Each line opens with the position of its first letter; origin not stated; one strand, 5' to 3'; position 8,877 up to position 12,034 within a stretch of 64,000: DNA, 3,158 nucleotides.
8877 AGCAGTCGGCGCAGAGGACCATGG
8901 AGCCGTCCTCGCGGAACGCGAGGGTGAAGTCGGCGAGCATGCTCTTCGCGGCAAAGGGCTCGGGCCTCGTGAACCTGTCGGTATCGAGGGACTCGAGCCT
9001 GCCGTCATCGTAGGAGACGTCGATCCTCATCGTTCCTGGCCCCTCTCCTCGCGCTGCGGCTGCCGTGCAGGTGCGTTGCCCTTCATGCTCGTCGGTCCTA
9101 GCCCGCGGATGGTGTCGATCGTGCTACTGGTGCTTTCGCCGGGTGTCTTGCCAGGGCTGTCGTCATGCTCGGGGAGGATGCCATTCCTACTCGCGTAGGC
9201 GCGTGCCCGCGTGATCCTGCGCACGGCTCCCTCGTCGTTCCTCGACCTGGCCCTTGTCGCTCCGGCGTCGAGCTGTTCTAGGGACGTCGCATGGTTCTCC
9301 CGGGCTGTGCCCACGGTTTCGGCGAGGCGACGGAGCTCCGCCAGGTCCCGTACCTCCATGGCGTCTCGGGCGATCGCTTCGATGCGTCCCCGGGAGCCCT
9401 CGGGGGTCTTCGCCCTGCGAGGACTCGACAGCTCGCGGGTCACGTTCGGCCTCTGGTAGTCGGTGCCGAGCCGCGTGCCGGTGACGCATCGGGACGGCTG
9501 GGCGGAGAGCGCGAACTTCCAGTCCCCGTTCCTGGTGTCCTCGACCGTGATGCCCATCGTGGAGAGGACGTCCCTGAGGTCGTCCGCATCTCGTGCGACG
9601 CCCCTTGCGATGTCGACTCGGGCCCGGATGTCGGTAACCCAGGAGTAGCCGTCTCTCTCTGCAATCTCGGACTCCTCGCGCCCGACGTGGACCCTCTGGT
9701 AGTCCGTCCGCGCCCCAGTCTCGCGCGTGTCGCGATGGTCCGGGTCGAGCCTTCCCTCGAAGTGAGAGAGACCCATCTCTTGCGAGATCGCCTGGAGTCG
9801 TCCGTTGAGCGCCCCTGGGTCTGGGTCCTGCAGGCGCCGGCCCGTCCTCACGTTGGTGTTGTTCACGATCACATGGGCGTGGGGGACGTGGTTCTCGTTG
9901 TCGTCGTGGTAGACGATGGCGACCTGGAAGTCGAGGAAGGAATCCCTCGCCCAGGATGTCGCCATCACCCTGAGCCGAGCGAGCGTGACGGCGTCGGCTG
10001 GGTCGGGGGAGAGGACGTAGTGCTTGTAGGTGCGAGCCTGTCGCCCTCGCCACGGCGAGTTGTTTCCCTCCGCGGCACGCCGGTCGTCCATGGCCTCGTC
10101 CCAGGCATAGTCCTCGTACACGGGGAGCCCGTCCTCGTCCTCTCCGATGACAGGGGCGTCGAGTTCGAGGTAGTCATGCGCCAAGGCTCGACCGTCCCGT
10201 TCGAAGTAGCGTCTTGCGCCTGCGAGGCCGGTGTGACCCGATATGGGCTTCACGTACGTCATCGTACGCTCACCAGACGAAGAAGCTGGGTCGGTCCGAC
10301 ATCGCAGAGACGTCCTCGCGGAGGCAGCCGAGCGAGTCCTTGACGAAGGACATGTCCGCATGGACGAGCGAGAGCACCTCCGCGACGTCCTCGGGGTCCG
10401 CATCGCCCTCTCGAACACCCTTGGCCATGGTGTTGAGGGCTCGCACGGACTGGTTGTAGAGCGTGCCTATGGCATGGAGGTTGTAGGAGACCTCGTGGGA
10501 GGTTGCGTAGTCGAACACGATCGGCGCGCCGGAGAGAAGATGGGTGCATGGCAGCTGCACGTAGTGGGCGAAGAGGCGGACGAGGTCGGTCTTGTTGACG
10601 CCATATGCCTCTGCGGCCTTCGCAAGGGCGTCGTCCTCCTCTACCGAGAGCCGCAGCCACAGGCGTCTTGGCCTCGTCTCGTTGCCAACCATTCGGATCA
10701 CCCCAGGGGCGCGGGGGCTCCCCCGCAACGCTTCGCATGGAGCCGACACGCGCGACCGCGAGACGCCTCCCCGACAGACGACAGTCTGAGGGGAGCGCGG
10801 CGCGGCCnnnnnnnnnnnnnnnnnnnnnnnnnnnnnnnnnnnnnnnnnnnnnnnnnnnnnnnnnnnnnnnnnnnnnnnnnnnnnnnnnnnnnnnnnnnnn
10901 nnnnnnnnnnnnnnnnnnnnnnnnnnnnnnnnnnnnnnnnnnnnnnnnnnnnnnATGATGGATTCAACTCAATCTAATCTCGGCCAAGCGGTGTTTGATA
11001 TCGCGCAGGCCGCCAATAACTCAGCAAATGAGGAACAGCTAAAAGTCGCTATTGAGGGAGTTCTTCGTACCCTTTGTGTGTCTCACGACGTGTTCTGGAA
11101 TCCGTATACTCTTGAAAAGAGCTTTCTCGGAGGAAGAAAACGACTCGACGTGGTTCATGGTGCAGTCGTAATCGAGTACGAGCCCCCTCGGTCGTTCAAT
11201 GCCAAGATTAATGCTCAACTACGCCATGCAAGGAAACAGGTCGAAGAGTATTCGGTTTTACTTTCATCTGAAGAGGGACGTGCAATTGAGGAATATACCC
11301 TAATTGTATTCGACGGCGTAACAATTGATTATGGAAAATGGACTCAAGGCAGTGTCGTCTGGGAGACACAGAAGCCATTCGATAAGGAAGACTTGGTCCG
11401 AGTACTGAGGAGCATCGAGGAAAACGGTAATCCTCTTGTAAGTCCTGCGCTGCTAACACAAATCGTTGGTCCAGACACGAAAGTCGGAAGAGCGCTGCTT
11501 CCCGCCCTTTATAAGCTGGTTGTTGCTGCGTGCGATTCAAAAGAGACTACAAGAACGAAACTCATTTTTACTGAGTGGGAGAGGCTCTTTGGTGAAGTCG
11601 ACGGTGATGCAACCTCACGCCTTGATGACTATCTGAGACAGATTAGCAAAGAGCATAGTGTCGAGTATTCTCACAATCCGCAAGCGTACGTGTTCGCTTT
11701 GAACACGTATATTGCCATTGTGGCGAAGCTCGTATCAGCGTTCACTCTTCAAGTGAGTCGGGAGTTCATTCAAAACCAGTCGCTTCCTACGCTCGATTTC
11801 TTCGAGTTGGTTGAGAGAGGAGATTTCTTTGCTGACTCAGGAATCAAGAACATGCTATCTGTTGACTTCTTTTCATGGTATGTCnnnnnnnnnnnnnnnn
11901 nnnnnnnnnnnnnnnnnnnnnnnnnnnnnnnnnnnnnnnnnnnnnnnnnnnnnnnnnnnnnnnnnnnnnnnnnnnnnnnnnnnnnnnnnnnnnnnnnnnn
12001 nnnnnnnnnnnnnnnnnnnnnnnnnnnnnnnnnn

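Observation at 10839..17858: AT-rich three-gene defence cargo inside the ICE: a type IIG-like methyltransferase fusion followed by a Gabija-type OLD nuclease + UvrD helicase pair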

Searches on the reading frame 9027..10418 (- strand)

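Call 40: search_protein_families(library=pfam, proteins=[window:9027-10418:-], max_evalue=0.001)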
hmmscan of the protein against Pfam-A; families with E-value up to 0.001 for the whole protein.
window:9027-10418:- (463 aa): 1 family
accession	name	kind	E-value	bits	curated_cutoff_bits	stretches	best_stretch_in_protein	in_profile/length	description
PF03432.20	Relaxase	-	2.1e-11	44.7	24.6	1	125-214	39-125/132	MobA/VirD2-like, nuclease domain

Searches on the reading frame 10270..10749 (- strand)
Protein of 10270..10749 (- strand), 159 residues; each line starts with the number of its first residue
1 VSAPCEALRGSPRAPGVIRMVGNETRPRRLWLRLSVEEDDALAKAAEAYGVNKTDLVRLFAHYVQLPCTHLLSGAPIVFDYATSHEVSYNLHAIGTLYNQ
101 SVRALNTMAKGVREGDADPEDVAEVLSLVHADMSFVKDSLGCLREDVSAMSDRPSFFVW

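Call 40: search_protein_families(library=pfam, proteins=[window:10270-10749:-], max_evalue=0.001)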
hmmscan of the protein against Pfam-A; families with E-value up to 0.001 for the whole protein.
window:10270-10749:- (159 aa): 0 families

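Call 89: search_protein_families(library=padloc, proteins=[window:10270-10749:-], max_evalue=0.001)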
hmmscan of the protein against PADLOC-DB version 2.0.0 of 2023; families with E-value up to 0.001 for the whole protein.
window:10270-10749:- (159 aa): 0 families

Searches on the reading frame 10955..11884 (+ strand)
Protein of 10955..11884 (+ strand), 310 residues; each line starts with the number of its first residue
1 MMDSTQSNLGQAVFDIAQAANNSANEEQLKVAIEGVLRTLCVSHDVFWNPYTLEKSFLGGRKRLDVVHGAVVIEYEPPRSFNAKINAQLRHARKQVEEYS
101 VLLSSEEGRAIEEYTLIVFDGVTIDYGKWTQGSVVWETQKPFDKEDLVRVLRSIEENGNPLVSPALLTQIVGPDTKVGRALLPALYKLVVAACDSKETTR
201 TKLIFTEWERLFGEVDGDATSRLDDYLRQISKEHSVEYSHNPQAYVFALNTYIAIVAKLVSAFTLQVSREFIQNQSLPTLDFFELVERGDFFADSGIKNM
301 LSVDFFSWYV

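Call 73: predict_structure(alignment_id=A6)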
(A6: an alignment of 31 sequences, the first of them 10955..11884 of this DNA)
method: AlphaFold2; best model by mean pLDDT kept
length: 310 residues; sequences in the alignment: 31
mean_pLDDT: 83.4   pTM: 0.57
mean pLDDT of the five models: 83.4, 82.3, 82.0, 81.9, 81.1
residues with pLDDT >= 90: 147; 70-90: 111; 50-70: 44; < 50: 8
segments of 3 or more residues with pLDDT < 50: 56-59
pLDDT, mean of each block of 10 residues (from residue 1): 63 94 92 92 81 53 76 95 93 93 78 95 96 94 95 86 70 88 95 92 91 64 85 91 92 89 64 64 82 70 75
secondary structure, 60 per line:
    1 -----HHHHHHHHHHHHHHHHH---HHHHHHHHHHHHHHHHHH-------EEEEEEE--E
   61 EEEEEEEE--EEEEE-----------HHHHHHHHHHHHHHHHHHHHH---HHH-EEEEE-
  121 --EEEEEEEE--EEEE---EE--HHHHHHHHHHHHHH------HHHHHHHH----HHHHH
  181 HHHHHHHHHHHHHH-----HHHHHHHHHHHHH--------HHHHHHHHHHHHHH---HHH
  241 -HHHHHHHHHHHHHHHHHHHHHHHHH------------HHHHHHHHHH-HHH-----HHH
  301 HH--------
elements in order: H6-22 H26-43 E51-57 E60-68 E71-75 H87-107 E115-119 E123-130 E133-136 H144-157 H164-171 H176-194 H200-212 H221-234 H242-266 H279-288 H298-302

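Call 77: fold_search(model_id=the predicted structure, library=pdb)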
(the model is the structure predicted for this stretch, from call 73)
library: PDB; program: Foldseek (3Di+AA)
matches with E <= 10: 290; with E <= 0.001: 0
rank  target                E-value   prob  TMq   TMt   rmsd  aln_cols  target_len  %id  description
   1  5kew_E                1.9e-01  0.69  0.14  0.40   7.9        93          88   10  Vibrio parahaemolyticus VtrA/VtrC complex bound to the bile salt taurodeoxycholate (released 2016-07-20)
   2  2q0o_A                2.5e-01  0.15  0.15  0.19  15.8       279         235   11  Crystal structure of an anti-activation complex in bacterial quorum sensing (released 2007-09-25)
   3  1o5o_A                3.2e-01  0.10  0.13  0.17  14.4       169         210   11  Crystal structure of Uracil phosphoribosyltransferase (TM0721) from Thermotoga maritima at 2.30 A resolution (released 2003-10-14)
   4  3g6w_B                3.7e-01  0.11  0.14  0.18  14.6       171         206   13  Asymetric GTP bound structure of UPRTase from Sulfolobus solfataricus containing PRPP-mg2+ in half of the active sites (released 2009-09-01)
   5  6p7p_B                4.1e-01  0.54  0.29  0.35   8.6       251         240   11  Structure of E. coli MS115-1 NucC, cAAA-bound form (released 2019-12-25)
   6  5kew_A                4.1e-01  0.38  0.13  0.34   8.0        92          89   13  Vibrio parahaemolyticus VtrA/VtrC complex bound to the bile salt taurodeoxycholate (released 2016-07-20)
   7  1o5o_B                4.1e-01  0.12  0.14  0.18  14.4       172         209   10  Crystal structure of Uracil phosphoribosyltransferase (TM0721) from Thermotoga maritima at 2.30 A resolution (released 2003-10-14)
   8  9e5z_F                4.8e-01  0.06  0.11  0.12  25.2       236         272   14  Cryo-EM structure of COP9 signalosome (released 2025-12-03)
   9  9uwh_s                5.1e-01  0.51  0.28  0.23   9.4       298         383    8  human mitoribosome trapped by retapamulin (released 2025-10-29)
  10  9y1l_B                5.1e-01  0.44  0.22  0.39   5.9       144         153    9  Crystal Structure of Putative Restriction Endonuclease Domain-Containing Protein from Leptospirillum ferriphilum YSK (released 2025-09-10)
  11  5kev_A                5.9e-01  0.41  0.13  0.36   7.2        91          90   12  Vibrio parahaemolyticus VtrA/VtrC complex (released 2016-07-20)
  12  6wn8_A                6.6e-01  0.12  0.13  0.17  14.2       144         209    7  2.70 Angstrom Resolution Crystal Structure of Uracil Phosphoribosyl Transferase from Klebsiella pneumoniae (released 2020-05-06)
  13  6q1h_A                6.9e-01  0.44  0.30  0.36  10.2       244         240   12  Structure of P. aeruginosa ATCC27853 NucC, cAAA-bound form (released 2019-12-25)
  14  6q1h_G                7.7e-01  0.41  0.30  0.36  10.2       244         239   12  Structure of P. aeruginosa ATCC27853 NucC, cAAA-bound form (released 2019-12-25)
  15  6p7p_A                7.7e-01  0.41  0.30  0.36   9.7       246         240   11  Structure of E. coli MS115-1 NucC, cAAA-bound form (released 2019-12-25)
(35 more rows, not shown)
